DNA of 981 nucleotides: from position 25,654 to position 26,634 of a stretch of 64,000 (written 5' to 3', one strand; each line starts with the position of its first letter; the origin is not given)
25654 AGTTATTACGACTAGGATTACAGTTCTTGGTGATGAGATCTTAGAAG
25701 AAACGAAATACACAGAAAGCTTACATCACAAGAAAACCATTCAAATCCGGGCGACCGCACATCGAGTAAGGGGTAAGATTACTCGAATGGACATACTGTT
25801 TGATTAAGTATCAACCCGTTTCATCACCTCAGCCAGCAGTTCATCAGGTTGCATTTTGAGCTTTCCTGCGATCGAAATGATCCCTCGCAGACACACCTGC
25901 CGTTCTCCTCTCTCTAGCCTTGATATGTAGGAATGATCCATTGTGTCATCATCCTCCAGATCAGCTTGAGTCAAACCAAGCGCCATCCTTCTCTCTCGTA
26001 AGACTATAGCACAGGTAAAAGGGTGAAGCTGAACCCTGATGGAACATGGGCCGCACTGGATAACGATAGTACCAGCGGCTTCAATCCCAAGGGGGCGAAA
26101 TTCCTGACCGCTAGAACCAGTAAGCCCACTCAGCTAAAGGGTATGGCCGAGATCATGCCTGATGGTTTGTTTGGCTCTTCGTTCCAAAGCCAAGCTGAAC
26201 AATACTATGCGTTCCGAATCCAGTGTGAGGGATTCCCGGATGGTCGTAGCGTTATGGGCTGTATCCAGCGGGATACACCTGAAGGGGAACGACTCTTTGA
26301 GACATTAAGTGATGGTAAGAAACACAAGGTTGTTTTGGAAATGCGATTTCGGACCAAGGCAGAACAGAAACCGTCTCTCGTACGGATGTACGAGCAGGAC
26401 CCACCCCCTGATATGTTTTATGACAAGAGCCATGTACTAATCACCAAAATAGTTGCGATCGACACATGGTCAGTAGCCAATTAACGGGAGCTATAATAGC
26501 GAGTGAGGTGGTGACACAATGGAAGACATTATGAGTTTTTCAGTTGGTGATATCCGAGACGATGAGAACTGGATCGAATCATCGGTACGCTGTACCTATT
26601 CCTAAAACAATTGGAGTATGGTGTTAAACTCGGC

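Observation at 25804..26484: Short XRE-type HTH gene convergent on and overlapping the 423-aa gene by 4 nt, and divergent from a 153-aa unknown ORF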

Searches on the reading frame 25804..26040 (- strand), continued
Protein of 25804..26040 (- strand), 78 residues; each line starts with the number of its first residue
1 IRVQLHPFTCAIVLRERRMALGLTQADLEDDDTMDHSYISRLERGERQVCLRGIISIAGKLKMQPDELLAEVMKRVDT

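Call 73: fold_search(model_id=the predicted structure, library=pdb)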
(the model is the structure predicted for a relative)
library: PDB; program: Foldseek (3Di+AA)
matches with E <= 10: 442; with E <= 0.001: 7
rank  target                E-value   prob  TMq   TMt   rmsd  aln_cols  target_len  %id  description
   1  3f51_D                6.5e-04  1.00  0.76  0.73   1.6        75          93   25  Crystal Structure of the clp gene regulator ClgR from Corynebacterium glutamicum (released 2008-11-18)
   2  3f51_A                6.8e-04  1.00  0.76  0.73   1.6        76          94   25  Crystal Structure of the clp gene regulator ClgR from Corynebacterium glutamicum (released 2008-11-18)
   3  1y7y_B                6.8e-04  1.00  0.64  0.85   1.6        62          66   39  High-resolution crystal structure of the restriction-modification controller protein C.AhdI from Aeromonas hydrophila (released 2005-02-22)
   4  3f52_E                6.8e-04  1.00  0.74  0.84   2.1        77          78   25  Crystal structure of the clp gene regulator ClgR from C. glutamicum (released 2008-11-18)
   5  3f51_E                7.2e-04  1.00  0.76  0.73   1.6        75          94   25  Crystal Structure of the clp gene regulator ClgR from Corynebacterium glutamicum (released 2008-11-18)
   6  3f51_B                8.9e-04  1.00  0.75  0.73   1.6        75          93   25  Crystal Structure of the clp gene regulator ClgR from Corynebacterium glutamicum (released 2008-11-18)
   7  2b5a_B                9.8e-04  1.00  0.69  0.82   2.1        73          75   23  C.BclI, Control Element of the BclI Restriction-Modification System (released 2006-01-03)
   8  2b5a_C                1.2e-03  1.00  0.70  0.81   2.2        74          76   23  C.BclI, Control Element of the BclI Restriction-Modification System (released 2006-01-03)
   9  3clc_B                1.2e-03  1.00  0.72  0.83   2.1        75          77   24  Crystal Structure of the Restriction-Modification Controller Protein C.Esp1396I Tetramer in Complex with its Natural 3 (released 2008-07-29)
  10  2b5a_A                1.2e-03  1.00  0.70  0.80   2.2        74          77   23  C.BclI, Control Element of the BclI Restriction-Modification System (released 2006-01-03)
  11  3clc_A                1.3e-03  1.00  0.72  0.83   2.1        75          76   24  Crystal Structure of the Restriction-Modification Controller Protein C.Esp1396I Tetramer in Complex with its Natural 3 (released 2008-07-29)
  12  3f51_F                1.5e-03  1.00  0.74  0.72   1.8        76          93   25  Crystal Structure of the clp gene regulator ClgR from Corynebacterium glutamicum (released 2008-11-18)
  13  5woq_B                1.6e-03  1.00  0.73  0.77   1.7        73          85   22  Crystal structure of an XRE family protein transcriptional regulator from Mycobacterium smegmatis (released 2017-08-16)
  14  1y7y_A                1.6e-03  1.00  0.63  0.81   1.6        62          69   39  High-resolution crystal structure of the restriction-modification controller protein C.AhdI from Aeromonas hydrophila (released 2005-02-22)
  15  3f52_A                1.7e-03  1.00  0.70  0.81   1.7        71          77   27  Crystal structure of the clp gene regulator ClgR from C. glutamicum (released 2008-11-18)
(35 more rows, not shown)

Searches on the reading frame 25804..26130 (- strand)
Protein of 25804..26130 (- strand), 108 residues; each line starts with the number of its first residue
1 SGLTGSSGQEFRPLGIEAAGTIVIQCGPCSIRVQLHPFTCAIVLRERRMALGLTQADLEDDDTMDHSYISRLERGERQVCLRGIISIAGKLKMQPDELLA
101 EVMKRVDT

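Call 23: find_related_loci(query=A1, collection=genome_contigs, flank=8000)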
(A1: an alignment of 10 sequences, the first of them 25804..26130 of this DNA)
Query A1 (108 aa) in genome_contigs; peptide patterns used: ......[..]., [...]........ (x = any residue, [..] = any of these).
73 stretches matched a pattern; 5 encode a relative of the query (tblastn E <= 1e-3); 5 distinct loci.
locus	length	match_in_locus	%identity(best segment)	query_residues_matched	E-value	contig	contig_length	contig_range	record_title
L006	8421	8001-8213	80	38-108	3e-36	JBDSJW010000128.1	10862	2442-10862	MAG: Candidatus Kapaibacterium sp. isolate cluster1_bin.331 k127_14578023, whole genome shotgun sequence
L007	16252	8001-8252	61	28-108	7e-28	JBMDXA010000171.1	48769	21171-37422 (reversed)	MAG: Candidatus Kapaibacteriota bacterium isolate FBaNitRs1_5 FBaNitRs1_contig171, whole genome shotgun sequence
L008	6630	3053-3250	68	41-106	4e-27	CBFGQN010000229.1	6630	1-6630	MAG TPA_asm: uncultured Ignavibacteria bacterium isolate SRR15517647_binner12_Refined_3 genome assembly, contig: ERZ2732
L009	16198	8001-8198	64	41-106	6e-24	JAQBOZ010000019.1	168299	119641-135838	MAG: Chlorobiota bacterium isolate RYN_334 scaffold_2455005, whole genome shotgun sequence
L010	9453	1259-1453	55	42-106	8e-20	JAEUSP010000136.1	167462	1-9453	MAG: Chlorobiota bacterium isolate new MAG-306 k141_4123888, whole genome shotgun sequence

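Call 35: search_protein_families(library=pfam, proteins=[L009:6772-7269:-, L006:6848-7909:-, L009:6492-6764:+, L009:6122-6382:-], max_evalue=0.1)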
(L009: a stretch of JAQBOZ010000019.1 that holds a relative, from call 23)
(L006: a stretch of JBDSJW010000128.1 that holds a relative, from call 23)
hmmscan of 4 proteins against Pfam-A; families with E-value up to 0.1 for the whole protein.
L009:6772-7269:- (165 aa): 0 families

L006:6848-7909:- (353 aa): 1 family
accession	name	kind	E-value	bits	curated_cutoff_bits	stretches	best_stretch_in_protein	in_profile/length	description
PF05593.20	RHS_repeat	-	0.016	16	22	0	310-327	15-32/38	RHS Repeat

L009:6492-6764:+ (90 aa): 1 family
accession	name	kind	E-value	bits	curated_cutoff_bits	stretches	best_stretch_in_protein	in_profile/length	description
PF04297.20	UPF0122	-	0.013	16.1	22.7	1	14-72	37-93/101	Putative helix-turn-helix protein, YlxM / p13 like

L009:6122-6382:- (86 aa): 5 families
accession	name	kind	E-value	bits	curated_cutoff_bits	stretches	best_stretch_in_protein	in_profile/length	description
PF01381.28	HTH_3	-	4.2e-12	46.4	23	1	21-73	1-53/55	Helix-turn-helix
PF13560.12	HTH_31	-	1.9e-08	34.9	27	1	17-77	2-62/64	Helix-turn-helix domain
PF12844.13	HTH_19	-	6.9e-05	23.1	30.2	1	21-77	4-60/64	Helix-turn-helix domain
PF13443.12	HTH_26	-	0.00053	20.6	22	1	21-80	2-62/63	Cro/C1-type HTH DNA-binding domain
PF00157.23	Pou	-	0.079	13.3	27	0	16-38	8-30/72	Pou domain - N-terminal to homeobox domain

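Call 56: find_related_loci(query=A1, collection=metagenome_contigs, flank=5000)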
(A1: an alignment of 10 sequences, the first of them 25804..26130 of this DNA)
Query A1 (108 aa) in metagenome_contigs; peptide patterns used: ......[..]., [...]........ (x = any residue, [..] = any of these).
69 stretches matched a pattern; 3 encode a relative of the query (tblastn E <= 1e-3); 3 distinct loci.
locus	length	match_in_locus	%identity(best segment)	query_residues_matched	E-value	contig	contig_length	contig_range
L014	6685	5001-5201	57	41-107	8e-22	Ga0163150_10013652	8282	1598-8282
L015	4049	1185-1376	42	39-99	3e-9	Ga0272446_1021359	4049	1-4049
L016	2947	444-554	51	41-77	6e-7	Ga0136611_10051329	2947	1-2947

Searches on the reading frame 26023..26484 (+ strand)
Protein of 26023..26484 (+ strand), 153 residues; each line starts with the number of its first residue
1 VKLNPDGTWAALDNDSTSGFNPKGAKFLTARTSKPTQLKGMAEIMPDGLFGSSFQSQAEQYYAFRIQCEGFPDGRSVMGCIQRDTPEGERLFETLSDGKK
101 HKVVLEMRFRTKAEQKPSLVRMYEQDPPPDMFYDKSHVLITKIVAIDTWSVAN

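Call 7: search_protein_families(library=pfam, proteins=[window:26023-26484:+], max_evalue=1)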
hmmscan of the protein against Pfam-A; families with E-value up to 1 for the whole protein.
window:26023-26484:+ (153 aa): 0 families

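Call 9: search_protein_families(library=padloc, proteins=[window:26023-26484:+], max_evalue=1)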
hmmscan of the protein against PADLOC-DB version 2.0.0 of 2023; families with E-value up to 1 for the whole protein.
window:26023-26484:+ (153 aa): 0 families

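Call 10: search_protein_families(library=ncbifam, proteins=[window:26023-26484:+], max_evalue=1)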
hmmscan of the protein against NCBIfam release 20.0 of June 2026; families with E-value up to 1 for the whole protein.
window:26023-26484:+ (153 aa): 0 families

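Call 11: search_protein_families(library=phrogs, proteins=[window:26023-26484:+], max_evalue=1)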
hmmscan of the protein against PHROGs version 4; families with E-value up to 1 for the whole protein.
window:26023-26484:+ (153 aa): 0 families

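Call 12: find_homologous_proteins(query=window:26023-26484:+)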
Query window:26023-26484:+ (153 aa): 2 proteins with E <= 0.001 among 10 candidates.
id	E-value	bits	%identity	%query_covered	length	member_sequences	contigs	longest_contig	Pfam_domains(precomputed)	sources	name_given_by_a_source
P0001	4.9e-99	347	100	100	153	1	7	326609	-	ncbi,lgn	-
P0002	2.6e-65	237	71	97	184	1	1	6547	-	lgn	-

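Call 16: find_encoding_contigs(protein=P0002, flank=6000)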
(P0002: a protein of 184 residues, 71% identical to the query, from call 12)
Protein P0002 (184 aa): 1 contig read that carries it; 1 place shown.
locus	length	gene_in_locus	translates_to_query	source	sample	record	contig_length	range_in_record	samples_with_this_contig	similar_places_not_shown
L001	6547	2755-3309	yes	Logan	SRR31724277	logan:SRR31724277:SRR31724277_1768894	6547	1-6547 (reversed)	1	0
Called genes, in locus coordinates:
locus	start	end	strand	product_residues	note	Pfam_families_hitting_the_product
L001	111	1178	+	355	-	PF12760:Zn_ribbon_IS1595, PF12762:DDE_Tnp_IS1595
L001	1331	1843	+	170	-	PF04471:Mrr_cat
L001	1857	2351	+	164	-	-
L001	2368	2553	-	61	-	-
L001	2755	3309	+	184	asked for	-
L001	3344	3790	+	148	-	-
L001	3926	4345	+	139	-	-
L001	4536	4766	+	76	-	-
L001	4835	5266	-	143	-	-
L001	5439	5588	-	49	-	-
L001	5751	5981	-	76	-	-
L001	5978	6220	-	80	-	-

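Call 21: find_encoding_contigs(protein=P0001, flank=6000, max_places=8)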
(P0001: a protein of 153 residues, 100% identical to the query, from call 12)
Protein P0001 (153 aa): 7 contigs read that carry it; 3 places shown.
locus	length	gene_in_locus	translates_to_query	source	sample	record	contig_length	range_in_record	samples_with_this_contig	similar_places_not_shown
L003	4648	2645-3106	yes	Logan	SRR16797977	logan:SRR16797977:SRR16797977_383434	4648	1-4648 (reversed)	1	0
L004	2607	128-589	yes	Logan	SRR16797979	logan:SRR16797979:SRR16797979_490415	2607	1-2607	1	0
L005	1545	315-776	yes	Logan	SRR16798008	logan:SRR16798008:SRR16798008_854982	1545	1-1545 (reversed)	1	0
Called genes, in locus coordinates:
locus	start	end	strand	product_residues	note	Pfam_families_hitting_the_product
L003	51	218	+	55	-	-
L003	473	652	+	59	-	-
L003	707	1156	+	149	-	-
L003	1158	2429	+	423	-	-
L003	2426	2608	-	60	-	-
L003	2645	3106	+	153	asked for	-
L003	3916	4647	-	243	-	?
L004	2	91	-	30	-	?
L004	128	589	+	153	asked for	-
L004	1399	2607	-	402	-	?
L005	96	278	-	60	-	-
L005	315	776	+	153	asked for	-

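Call 35: search_protein_families(library=pfam, proteins=[L001:3344-3790:+, P0002, L001:1857-2351:+, L001:3926-4345:+], max_evalue=0.1)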
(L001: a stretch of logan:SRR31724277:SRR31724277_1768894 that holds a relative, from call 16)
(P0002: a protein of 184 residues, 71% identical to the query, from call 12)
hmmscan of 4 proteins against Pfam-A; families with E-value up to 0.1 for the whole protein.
L001:3344-3790:+ (148 aa): 1 family
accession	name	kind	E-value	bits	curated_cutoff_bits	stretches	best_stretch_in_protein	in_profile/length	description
PF16161.11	DUF4867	-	0.065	13.2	28.7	1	66-116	1-51/201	Domain of unknown function (DUF4867)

P0002 (184 aa): 1 family
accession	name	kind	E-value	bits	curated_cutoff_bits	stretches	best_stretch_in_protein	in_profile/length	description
PF11355.13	DUF3157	-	0.058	13.5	21.7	1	8-42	5-40/199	Protein of unknown function (DUF3157)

L001:1857-2351:+ (164 aa): 0 families

L001:3926-4345:+ (139 aa): 0 families

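Call 46: search_protein_representatives(protein=P0002)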
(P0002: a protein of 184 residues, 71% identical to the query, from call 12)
Query: 184 residues. Proteins with E-value up to 0.001 (for the whole library): 43; up to 1e-10: 4; up to 1e-30: 1. The best 43 are listed.
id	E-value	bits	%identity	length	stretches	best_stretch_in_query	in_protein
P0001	1.1e-65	237.2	72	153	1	34-181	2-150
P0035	1.1e-26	110.0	38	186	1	11-182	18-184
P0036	5.4e-24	101.3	37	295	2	43-182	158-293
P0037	5.8e-24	101.2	37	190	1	9-181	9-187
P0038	1.5e-10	57.5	28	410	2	85-153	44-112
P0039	2.1e-10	57.1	35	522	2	42-145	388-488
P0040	8.0e-10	55.2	32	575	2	59-147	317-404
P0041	7.8e-09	51.9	38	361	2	56-139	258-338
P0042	2.8e-08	50.1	32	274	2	43-147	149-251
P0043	7.6e-08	48.7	32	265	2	33-143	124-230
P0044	1.0e-07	48.3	35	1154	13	103-145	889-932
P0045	4.2e-07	46.3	35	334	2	43-142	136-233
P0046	7.8e-07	45.4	30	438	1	38-151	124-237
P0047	9.3e-07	45.2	28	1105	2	42-145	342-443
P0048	9.7e-07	45.1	33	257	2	45-141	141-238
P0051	2.8e-06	43.6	26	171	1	7-145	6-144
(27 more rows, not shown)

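Call 47: search_protein_families(library=pfam, proteins=[P0035, P0036, P0037, P0038, P0039, P0040, P0041, P0042, P0044, P0047], max_evalue=0.01)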
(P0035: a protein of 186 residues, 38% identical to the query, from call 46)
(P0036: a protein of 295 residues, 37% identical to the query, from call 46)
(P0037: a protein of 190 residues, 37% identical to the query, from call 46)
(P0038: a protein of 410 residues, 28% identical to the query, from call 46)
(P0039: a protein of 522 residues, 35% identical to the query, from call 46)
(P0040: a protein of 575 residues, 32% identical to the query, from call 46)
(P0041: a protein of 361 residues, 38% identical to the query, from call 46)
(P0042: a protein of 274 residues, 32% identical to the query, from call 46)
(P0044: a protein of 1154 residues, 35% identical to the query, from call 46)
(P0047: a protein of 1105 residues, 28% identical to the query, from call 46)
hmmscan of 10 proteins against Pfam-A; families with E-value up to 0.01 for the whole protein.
P0035 (186 aa): 1 family
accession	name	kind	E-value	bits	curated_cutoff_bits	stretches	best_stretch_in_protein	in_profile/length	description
PF11355.13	DUF3157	-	0.0005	20.2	21.7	1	16-150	6-129/199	Protein of unknown function (DUF3157)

P0036 (295 aa): 0 families

P0037 (190 aa): 0 families

P0038 (410 aa): 0 families

P0039 (522 aa): 1 family
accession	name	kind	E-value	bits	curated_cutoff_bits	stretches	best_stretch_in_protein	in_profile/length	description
PF11355.13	DUF3157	-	0.00069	19.7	21.7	1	164-212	6-57/199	Protein of unknown function (DUF3157)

P0040 (575 aa): 0 families

P0041 (361 aa): 2 families
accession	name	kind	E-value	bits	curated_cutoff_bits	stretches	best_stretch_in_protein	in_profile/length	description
PF21344.3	Zn_ribbon_LysW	-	0.0047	17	27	1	5-33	2-31/46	Alpha-aminoadipate carrier protein LysW-like, globular domain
PF23454.1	Zn_ribbon_Brz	-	0.0061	17.6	27.9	0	22-45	4-27/58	Transcriptional regulator Brz zinc beta ribbon domain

P0042 (274 aa): 1 family
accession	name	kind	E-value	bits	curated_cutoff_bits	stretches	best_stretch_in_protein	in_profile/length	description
PF11355.13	DUF3157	-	0.0024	18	21.7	1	8-68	4-64/199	Protein of unknown function (DUF3157)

P0044 (1154 aa): 5 families
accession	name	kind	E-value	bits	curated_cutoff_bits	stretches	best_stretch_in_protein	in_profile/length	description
PF02756.19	GYR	-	3.8e-99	324.1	20.6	19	42-59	1-18/18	GYR motif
PF02757.22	YLP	-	3.4e-44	143.3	25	0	728-736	1-9/9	YLP motif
PF05521.18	Phage_HCP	-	2e-09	38.4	25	0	759-826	2-71/106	Phage head completion protein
PF12585.13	DUF3759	-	8.7e-08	32.5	25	0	561-585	15-39/92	Protein of unknown function (DUF3759)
PF08703.15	PLC-beta_C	-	2e-06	28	27.6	0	699-763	18-82/272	PLC-beta C terminal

P0047 (1105 aa): 11 families
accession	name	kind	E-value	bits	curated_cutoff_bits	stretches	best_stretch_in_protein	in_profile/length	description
PF14903.11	WG_beta_rep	-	1.5e-114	373.9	25.6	9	750-784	1-35/35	WG containing repeat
PF08238.18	Sel1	-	7.2e-68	223.1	30.7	7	991-1024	3-36/36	Sel1 repeat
PF13717.11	Zn_ribbon_4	-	1.2e-05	25.6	30.3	1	5-33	4-35/36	zinc-ribbon domain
PF23310.1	TPR_27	-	1.2e-05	25.4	27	0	1048-1093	48-93/110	Plant tetratrico peptide repeats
PF13432.12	TPR_16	-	2e-05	25.4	32.7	0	843-879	26-62/65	Tetratricopeptide repeat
PF07719.23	TPR_2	-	0.00089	19.6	27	1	848-876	1-29/34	Tetratricopeptide repeat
PF08631.16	SPO22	-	0.0033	17.4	27.5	0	855-874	253-272/274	Meiosis protein SPO22/ZIP4 like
PF13424.12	TPR_12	-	0.0044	17.6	30.1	0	842-876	39-73/77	Tetratricopeptide repeat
PF14559.12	TPR_19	-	0.005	17.6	25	0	974-1001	8-37/68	Tetratricopeptide repeat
PF07624.16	PSD2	-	0.0062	16.7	25.8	0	1071-1104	33-66/74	Protein of unknown function (DUF1585)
PF03799.20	FtsQ_DivIB_C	-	0.0064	17.8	21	0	390-425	65-101/114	Cell division protein FtsQ/DivIB, C-terminal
